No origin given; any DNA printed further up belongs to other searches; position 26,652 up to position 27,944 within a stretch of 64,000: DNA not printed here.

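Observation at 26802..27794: DUF3644-like protein carries an Rx4H motif in a helical context: candidate HEPN RNase linked to R-M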

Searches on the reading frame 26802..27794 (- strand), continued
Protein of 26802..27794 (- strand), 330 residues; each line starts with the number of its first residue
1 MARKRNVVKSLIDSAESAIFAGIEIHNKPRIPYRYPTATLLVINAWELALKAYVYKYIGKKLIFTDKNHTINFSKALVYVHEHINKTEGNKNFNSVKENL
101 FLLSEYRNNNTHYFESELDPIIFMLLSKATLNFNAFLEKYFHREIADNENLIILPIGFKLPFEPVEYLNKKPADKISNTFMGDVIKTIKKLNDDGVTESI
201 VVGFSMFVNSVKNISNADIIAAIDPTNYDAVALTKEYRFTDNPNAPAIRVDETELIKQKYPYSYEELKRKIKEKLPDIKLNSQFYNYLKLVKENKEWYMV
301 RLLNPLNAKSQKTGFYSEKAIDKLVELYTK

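Call 28: search_protein_representatives(alignment_id=A1)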
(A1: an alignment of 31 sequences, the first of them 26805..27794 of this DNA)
Query: 31 sequences, 326 profile positions. Proteins with E-value up to 0.001 (for the whole library): 1372; up to 1e-10: 576; up to 1e-30: 107. The best 150 are listed.
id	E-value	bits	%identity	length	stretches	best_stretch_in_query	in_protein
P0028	1.2e-143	494.5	-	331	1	1-324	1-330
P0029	1.4e-116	405.5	-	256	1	1-253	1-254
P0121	1.7e-111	388.9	-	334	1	3-325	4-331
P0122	2.7e-108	378.3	-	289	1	43-322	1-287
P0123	3.4e-108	378.0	-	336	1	1-324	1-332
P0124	2.9e-103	361.8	-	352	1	3-324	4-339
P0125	4.3e-94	331.7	-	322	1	1-323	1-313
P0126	5.2e-89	315.0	-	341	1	1-323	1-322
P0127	4.9e-87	308.5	-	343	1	3-315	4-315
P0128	8.0e-87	307.8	-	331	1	9-323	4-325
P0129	4.0e-86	305.5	-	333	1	10-324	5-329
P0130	6.6e-86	304.8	-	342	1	1-323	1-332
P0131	8.0e-86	304.5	-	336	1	3-323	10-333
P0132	6.3e-83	295.0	-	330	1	4-323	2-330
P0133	4.2e-80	285.7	-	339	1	3-324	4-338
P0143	2.6e-68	247.0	-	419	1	9-323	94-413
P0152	9.8e-63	228.6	-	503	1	1-311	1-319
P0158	2.3e-59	217.5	-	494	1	1-268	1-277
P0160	2.9e-58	213.9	-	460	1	1-249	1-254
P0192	1.6e-40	155.6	-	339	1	7-316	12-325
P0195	1.3e-39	152.6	-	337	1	3-322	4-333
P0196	2.3e-39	151.9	-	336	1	3-323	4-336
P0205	1.0e-35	139.9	-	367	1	3-316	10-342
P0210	2.1e-34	135.5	-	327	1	3-315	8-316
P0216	6.0e-33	130.7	-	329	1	6-318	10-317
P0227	1.2e-30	123.2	-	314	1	8-323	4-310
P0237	1.2e-29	119.9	-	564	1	8-170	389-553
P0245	7.9e-29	117.2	-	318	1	8-323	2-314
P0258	1.2e-27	113.3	-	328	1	5-324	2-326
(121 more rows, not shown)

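Call 32: search_solved_structures(query=A2, max_evalue=10, show_alignments=3)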
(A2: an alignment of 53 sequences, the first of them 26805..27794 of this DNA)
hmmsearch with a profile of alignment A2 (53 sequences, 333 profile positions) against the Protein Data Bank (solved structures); distinct sequences matched with E-value up to 10: 1.
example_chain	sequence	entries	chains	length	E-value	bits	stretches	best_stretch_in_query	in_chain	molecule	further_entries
4zbx_A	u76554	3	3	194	0.45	12.8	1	74-152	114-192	Uracil-DNA glycosylase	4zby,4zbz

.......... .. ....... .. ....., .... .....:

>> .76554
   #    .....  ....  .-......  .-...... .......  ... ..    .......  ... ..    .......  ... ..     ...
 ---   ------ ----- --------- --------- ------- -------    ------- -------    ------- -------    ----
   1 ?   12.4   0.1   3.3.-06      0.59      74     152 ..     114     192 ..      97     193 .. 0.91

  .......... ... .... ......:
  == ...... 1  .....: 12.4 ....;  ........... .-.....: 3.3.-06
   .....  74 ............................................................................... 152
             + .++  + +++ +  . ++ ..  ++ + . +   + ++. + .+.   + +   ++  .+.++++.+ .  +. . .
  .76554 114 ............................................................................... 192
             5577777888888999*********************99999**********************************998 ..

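Call 33: find_encoding_contigs(protein=P0021, flank=8000, max_places=4)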
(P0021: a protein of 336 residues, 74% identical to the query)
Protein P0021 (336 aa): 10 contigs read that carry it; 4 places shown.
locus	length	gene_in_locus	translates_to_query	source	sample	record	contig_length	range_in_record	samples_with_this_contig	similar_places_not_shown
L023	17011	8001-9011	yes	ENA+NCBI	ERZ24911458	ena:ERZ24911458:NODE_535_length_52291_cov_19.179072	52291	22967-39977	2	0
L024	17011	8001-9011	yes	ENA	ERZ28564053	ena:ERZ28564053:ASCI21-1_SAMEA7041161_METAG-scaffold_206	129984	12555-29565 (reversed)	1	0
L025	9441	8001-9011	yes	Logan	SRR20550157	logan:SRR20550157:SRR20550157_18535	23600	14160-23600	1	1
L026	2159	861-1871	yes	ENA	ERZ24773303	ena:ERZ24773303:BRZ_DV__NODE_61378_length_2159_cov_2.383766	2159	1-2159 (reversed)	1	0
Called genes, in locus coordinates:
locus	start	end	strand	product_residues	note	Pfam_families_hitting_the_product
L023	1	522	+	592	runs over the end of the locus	PF12161:HsdM_N, PF02384:N6_Mtase, PF07669:Eco57I (weak)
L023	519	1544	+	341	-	PF13310:Virulence_RhuM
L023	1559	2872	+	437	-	PF01420:Methylase_S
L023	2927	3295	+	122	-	-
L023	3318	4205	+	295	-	-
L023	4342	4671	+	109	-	PF05168:HEPN (weak)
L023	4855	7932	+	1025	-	PF04313:HSDR_N, PF00270:DEAD (weak), PF04851:ResIII, PF18766:SWI2_SNF2, PF22679:T1R_D3-like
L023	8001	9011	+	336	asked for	PF12358:DUF3644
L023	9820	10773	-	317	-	PF20221:DUF6580 (weak), PF07155:ECF-ribofla_trS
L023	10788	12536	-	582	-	PF02463:SMC_N (faint), PF03193:RsgA_GTPase (faint), PF13175:AAA_15 (faint), PF13476:AAA_23 (faint), PF13555:AAA_29 (faint), PF00005:ABC_tran, PF00005:ABC_tran, PF13304:AAA_21 (weak), +5 more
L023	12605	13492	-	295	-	-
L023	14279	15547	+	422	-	PF01595:CNNM, PF00571:CBS, PF03471:CorC_HlyC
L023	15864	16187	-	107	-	-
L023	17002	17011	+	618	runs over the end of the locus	PF13589:HATPase_c_3, PF02518:HATPase_c (weak), PF00183:HSP90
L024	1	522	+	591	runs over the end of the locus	PF12161:HsdM_N, PF02384:N6_Mtase, PF07669:Eco57I (weak)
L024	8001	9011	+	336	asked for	PF12358:DUF3644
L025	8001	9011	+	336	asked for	PF12358:DUF3644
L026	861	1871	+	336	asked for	PF12358:DUF3644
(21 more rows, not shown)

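Call 34: find_encoding_contigs(protein=P0113, flank=8000, max_places=4)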
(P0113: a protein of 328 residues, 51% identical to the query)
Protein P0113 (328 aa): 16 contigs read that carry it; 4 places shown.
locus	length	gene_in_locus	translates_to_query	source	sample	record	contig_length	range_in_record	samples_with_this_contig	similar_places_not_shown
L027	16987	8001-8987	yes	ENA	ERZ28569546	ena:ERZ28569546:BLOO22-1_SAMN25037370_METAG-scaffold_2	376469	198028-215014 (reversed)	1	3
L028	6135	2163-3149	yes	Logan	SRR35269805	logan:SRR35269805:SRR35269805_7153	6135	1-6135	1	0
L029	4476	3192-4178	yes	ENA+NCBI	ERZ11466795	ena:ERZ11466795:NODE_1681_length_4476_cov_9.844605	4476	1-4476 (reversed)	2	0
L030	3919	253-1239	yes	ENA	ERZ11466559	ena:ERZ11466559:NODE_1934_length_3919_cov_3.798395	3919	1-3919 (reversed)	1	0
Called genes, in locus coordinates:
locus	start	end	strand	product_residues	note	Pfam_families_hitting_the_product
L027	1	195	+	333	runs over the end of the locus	PF09084:NMT1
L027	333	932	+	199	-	PF01195:Pept_tRNA_hydro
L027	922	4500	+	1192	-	PF17757:UvrB_inter, PF02559:CarD_TRCF_RID, PF00270:DEAD, PF04851:ResIII, PF22590:Cas3-like_C_2 (faint), PF00271:Helicase_C, PF03461:TRCF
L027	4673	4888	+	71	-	PF13443:HTH_26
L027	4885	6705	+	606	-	PF12161:HsdM_N, PF02384:N6_Mtase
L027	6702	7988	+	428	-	PF01420:Methylase_S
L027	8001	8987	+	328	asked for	PF12358:DUF3644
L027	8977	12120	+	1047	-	PF04313:HSDR_N, PF04851:ResIII, PF18766:SWI2_SNF2, PF22679:T1R_D3-like, PF11867:T1RH-like_C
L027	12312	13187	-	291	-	PF13304:AAA_21 (faint), PF00005:ABC_tran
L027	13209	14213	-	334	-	PF12974:Phosphonate-bd (faint), PF13379:NMT1_2, PF09084:NMT1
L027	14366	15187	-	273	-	PF00528:BPD_transp_1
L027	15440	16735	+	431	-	PF03952:Enolase_N, PF00113:Enolase_C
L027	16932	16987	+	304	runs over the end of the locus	PF00056:Ldh_1_N, PF03807:F420_oxidored (faint), PF02866:Ldh_1_C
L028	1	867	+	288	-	?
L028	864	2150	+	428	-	PF01420:Methylase_S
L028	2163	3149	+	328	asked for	PF12358:DUF3644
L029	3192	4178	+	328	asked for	PF12358:DUF3644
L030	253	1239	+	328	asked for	PF12358:DUF3644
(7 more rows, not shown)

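Call 35: fold_search(model_id=the predicted structure, library=pdb)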
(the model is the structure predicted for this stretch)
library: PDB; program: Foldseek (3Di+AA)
matches with E <= 10: 177; with E <= 0.001: 0
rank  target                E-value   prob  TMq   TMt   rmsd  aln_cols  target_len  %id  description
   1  3o10_C                6.6e-02  1.00  0.28  0.61   5.0       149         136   13  Crystal structure of the HEPN domain from human sacsin (released 2011-03-30)
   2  7bxo_H                2.6e-01  0.96  0.29  0.62   5.0       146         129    9  Crystal structure of the toxin-antitoxin with AMP-PNP (released 2020-09-30)
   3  2hsb                  3.5e-01  0.99  0.30  0.71   3.6       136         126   14  Crystal structure of a hepn domain containing protein (af_0298) from archaeoglobus fulgidus at 1.95 A resolution (released 2006-08-15)
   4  7bxo_G                3.5e-01  0.93  0.28  0.60   5.1       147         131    9  Crystal structure of the toxin-antitoxin with AMP-PNP (released 2020-09-30)
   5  5yep_B                3.7e-01  0.94  0.29  0.61   5.1       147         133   12  Crystal structure of SO_3166-SO_3165 from Shewanella oneidensis (released 2018-03-28)
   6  7bxo_D                4.5e-01  0.90  0.27  0.58   4.8       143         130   10  Crystal structure of the toxin-antitoxin with AMP-PNP (released 2020-09-30)
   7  6m6u_D                4.7e-01  0.91  0.29  0.61   4.9       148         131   10  Crystal structure the toxin-antitoxin MntA-HpeT mutant-D39ED41E (released 2020-09-30)
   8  7ae6_A                6.1e-01  0.47  0.24  0.43  14.4       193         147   11  Crystal structure of di-AMPylated HEPN(R102A) toxin (released 2020-12-30)
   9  9qe1_E                6.4e-01  0.03  0.10  0.09  32.0       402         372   11  Neobacillus vireti Wadjet-II JetABC monomer (released 2025-06-25)
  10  6m6w_D                7.4e-01  0.87  0.29  0.63   4.7       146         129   10  Crystal structure the toxin-antitoxin MntA-HpeT mutant-Y104A (released 2020-09-30)
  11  6hwh_W                7.8e-01  0.44  0.23  0.36   8.4       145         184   11  Structure of a functional obligate respiratory supercomplex from Mycobacterium smegmatis (released 2018-11-07)
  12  8hcr_S                8.2e-01  0.44  0.23  0.35   9.2       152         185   12  Cryo-EM structure of the Mycobacterium tuberculosis cytochrome bcc:aa3 supercomplex and a novel inhibitor targeting su (released 2023-05-03)
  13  6m6u_G                9.6e-01  0.80  0.28  0.61   4.9       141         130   11  Crystal structure the toxin-antitoxin MntA-HpeT mutant-D39ED41E (released 2020-09-30)
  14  4nqf_A                1.0e+00  0.41  0.22  0.44   7.7       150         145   10  Crystal structure of HEPN domain protein (released 2014-03-26)
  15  7bxo_F                1.1e+00  0.77  0.28  0.59   4.7       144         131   10  Crystal structure of the toxin-antitoxin with AMP-PNP (released 2020-09-30)
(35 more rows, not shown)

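Call 38: find_related_loci(query=A1, collection=genome_contigs, flank=8000)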
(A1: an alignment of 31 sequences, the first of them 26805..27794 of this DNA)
Query A1 (330 aa) in genome_contigs; peptide patterns used: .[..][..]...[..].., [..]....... (x = any residue, [..] = any of these).
146 stretches matched a pattern; 94 encode a relative of the query (tblastn E <= 1e-3); the best 80 are kept; 80 distinct loci.
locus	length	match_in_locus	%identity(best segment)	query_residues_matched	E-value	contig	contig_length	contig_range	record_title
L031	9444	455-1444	90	1-330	0e+0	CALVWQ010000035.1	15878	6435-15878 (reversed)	MAG: uncultured Clostridia bacterium isolate BRZ_AM__bin87 genome assembly, contig: BRZ_AM__NODE_4431_length_15878_cov_5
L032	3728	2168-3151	61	1-328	4e-139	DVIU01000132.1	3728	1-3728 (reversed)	MAG TPA_asm: Candidatus Scatousia excrementigallinarum isolate 6276 CHK98__C200937_L3728_ERR2241824, whole genome shotgu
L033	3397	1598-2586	91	1-330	1e-172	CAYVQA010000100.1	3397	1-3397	MAG TPA_asm: uncultured Staphylococcaceae bacterium isolate SRP225648_co1_344 genome assembly, contig: NODE_71269_length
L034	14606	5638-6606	52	1-328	1e-107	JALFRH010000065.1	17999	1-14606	MAG: Spirochaetales bacterium isolate SUG940 k141_117443, whole genome shotgun sequence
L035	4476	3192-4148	51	1-328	8e-106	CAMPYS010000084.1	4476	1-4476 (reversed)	MAG TPA_asm: uncultured Prevotella sp. isolate SRR16916865_bin.7_metaWRAP_v1.3_MAG genome assembly, contig: ERZ11466795.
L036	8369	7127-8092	51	1-328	3e-105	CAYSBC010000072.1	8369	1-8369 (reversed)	MAG TPA_asm: uncultured Eubacteriales bacterium isolate binchicken_co173_118 genome assembly, contig: NODE_28461_length_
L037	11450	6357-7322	50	1-328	1e-104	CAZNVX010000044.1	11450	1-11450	MAG TPA_asm: uncultured Christensenellaceae bacterium isolate SRP241326_co1_47 genome assembly, contig: NODE_7609_length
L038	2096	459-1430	51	1-330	1e-110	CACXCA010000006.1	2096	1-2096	MAG: uncultured Bacteroidales bacterium isolate RUG11121 genome assembly, contig: RUG11121_asm_6, whole genome shotgun s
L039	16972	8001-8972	50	1-330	6e-104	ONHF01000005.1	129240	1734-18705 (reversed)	uncultured Lachnospiraceae bacterium isolate RUG304 genome assembly, contig: scaffold_83, whole genome shotgun sequence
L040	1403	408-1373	51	1-328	4e-111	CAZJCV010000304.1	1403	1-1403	MAG TPA_asm: uncultured Lachnospiraceae bacterium isolate SRP192927_co8_192 genome assembly, contig: NODE_106763_length_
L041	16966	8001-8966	51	1-328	7e-103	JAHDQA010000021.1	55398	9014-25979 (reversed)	MAG: Tissierellaceae bacterium isolate SM1-B8.1 k141_19824, whole genome shotgun sequence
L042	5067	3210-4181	50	1-330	1e-102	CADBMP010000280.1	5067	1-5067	MAG: uncultured Lachnospiraceae bacterium isolate RUG14105 genome assembly, contig: RUG14105_asm_280, whole genome shotg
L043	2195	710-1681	51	1-330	2e-107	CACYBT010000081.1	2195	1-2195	MAG: uncultured Succinivibrio sp. isolate RUG11798 genome assembly, contig: RUG11798_asm_81, whole genome shotgun sequen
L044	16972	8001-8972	50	1-330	5e-102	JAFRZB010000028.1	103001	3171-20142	MAG: Bacillota bacterium isolate RGIG2928 Goat_Omasum.Co__c1202177, whole genome shotgun sequence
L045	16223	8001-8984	50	1-330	1e-101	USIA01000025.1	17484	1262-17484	uncultured Ruminococcaceae bacterium isolate UMGS1735 genome assembly, contig: NODE_742_length_17484_cov_11.5864, whole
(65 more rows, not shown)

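Call 43: predict_structure(alignment_id=A2)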
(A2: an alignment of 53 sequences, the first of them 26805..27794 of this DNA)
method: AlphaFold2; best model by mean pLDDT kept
length: 330 residues; sequences in the alignment: 53
mean_pLDDT: 81.8   pTM: 0.61
mean pLDDT of the five models: 81.8, 80.8, 80.2, 78.8, 75.3
residues with pLDDT >= 90: 138; 70-90: 124; 50-70: 59; < 50: 9
segments of 3 or more residues with pLDDT < 50: 227-234
pLDDT, mean of each block of 10 residues (from residue 1): 74 93 85 87 96 94 85 95 93 93 89 74 89 93 77 59 69 73 86 86 64 54 50 57 69 80 93 91 92 91 84 92 91
secondary structure, 60 per line:
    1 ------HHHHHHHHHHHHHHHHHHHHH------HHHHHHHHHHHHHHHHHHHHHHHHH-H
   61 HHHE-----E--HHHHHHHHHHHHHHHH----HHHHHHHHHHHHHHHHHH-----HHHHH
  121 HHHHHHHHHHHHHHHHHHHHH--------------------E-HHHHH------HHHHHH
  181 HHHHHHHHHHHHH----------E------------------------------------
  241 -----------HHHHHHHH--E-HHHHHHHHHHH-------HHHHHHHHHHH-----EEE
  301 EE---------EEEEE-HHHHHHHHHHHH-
elements in order: H7-27 H34-58 H60-63 H73-88 H93-110 H116-141 H164-168 H175-193 H252-259 H264-274 H282-292 E298-302 E312-316 H318-329

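Call 45: search_protein_families(library=pfam, alignment_id=A3, max_evalue=0.001)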
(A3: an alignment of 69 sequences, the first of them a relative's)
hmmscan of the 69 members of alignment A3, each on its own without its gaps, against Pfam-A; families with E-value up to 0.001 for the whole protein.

A. member 1, L033:725-1456:+ (244 aa): 0 families

B. families by the number of members that match (of 69 scanned): 69 families (the first 25 are shown)
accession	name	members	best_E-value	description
PF01420.25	Methylase_S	17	5.6e-53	Type I restriction modification DNA specificity domain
PF04851.21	ResIII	3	1.9e-17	Type III restriction enzyme, res subunit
PF14311.12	DUF4379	2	6.9e-170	Probable Treble clef zinc finger domain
PF07669.17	Eco57I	2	6.9e-29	Eco57I restriction-modification methylase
PF00005.33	ABC_tran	2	5.9e-26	ABC transporter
PF10544.15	T5orf172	2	7.8e-15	T5orf172 domain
PF13455.12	MUG113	2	9.1e-11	Meiotically up-regulated gene 113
PF13847.12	Methyltransf_31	2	2.1e-09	Methyltransferase domain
PF00270.35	DEAD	2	3.3e-08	DEAD/DEAH box helicase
PF13649.12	Methyltransf_25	2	2.9e-06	Methyltransferase domain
PF01170.24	UPF0020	2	1.9e-05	RMKL-like, methyltransferase domain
PF09445.16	Methyltransf_15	2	0.00012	RNA cap guanine-N2 methyltransferase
PF00162.24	PGK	1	5.6e-160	Phosphoglycerate kinase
PF13337.12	BrxL_ATPase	1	5.1e-144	Lon-like protease BrxL-like, ATPase domain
PF18766.7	SWI2_SNF2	1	8.7e-70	SWI2/SNF2 ATPase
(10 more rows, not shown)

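Call 46: search_protein_families(library=pfam, alignment_id=A4, max_evalue=0.001)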
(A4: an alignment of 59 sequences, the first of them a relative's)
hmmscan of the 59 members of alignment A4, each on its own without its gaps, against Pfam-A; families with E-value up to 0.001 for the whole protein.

A. member 1, L031:1520-1957:+ (146 aa): 0 families

B. families by the number of members that match (of 59 scanned): 67 families (the first 25 are shown)
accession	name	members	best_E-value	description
PF04313.20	HSDR_N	12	8.4e-42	Type I restriction enzyme R protein N terminus (HSDR_N)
PF04851.21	ResIII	10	3.8e-22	Type III restriction enzyme, res subunit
PF18766.7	SWI2_SNF2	9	3.1e-68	SWI2/SNF2 ATPase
PF22679.2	T1R_D3-like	9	3.6e-22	Type I restriction enzyme subunit R domain 3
PF00270.35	DEAD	8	7.6e-24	DEAD/DEAH box helicase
PF00271.37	Helicase_C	6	2.5e-24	Helicase conserved C-terminal domain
PF11867.13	T1RH-like_C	5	1.1e-113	Type I restriction enzyme HindI endonuclease subunit-like, C-terminal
PF13443.12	HTH_26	2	2.1e-18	Cro/C1-type HTH DNA-binding domain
PF01381.28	HTH_3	2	2.9e-15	Helix-turn-helix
PF13560.12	HTH_31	2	4.5e-10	Helix-turn-helix domain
PF12844.13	HTH_19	2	1.6e-09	Helix-turn-helix domain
PF13588.12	HSDR_N_2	2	0.00017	Type I restriction enzyme R protein N terminus (HSDR_N)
PF06102.17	RRP36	2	0.00021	rRNA biogenesis protein RRP36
PF18135.7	Type_ISP_C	1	4.7e-115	Type ISP C-terminal specificity domain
PF13306.12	LRR_5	1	6.9e-91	BspA type Leucine rich repeat region (6 copies)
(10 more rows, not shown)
